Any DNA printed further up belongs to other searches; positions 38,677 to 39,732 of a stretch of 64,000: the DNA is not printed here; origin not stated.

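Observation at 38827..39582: Same DNA polymerase gene also carries a 252 aa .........-type intein after motif A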

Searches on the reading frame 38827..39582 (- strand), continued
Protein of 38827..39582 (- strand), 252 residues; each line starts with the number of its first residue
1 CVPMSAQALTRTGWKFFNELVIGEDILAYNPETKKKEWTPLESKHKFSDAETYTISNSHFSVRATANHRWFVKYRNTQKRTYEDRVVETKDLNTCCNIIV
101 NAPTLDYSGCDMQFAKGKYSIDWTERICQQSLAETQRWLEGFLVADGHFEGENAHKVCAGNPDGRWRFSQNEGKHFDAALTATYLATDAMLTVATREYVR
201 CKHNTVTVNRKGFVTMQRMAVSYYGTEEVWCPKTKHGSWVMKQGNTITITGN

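Call 83: search_protein_families(library=pfam, alignment_id=A2, max_evalue=0.01)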
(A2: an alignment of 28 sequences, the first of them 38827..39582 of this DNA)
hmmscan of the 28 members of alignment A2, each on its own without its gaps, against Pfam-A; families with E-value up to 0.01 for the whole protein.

A. member 1, window:38827-39582:- (252 aa): 0 families

B. families by the number of members that match (of 28 scanned): 8 families
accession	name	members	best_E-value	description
PF01079.26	Hint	3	0.00054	Hint module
PF14528.11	LAGLIDADG_3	3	0.0053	LAGLIDADG-like domain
PF14890.11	Intein_splicing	1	9.6e-05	Intein splicing domain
PF07591.16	PT-HINT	1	0.0025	Pretoxin HINT domain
PF06518.16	DUF1104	1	0.0057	Protein of unknown function (DUF1104)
PF22422.2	MGH1-like_GH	1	0.0062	Mannosylglycerate hydrolase MGH1-like glycoside hydrolase domain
PF15184.11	TOM6p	1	0.0081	Mitochondrial import receptor subunit TOM6 homolog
PF19072.5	DUF5768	1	0.0087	Family of unknown function (DUF5768)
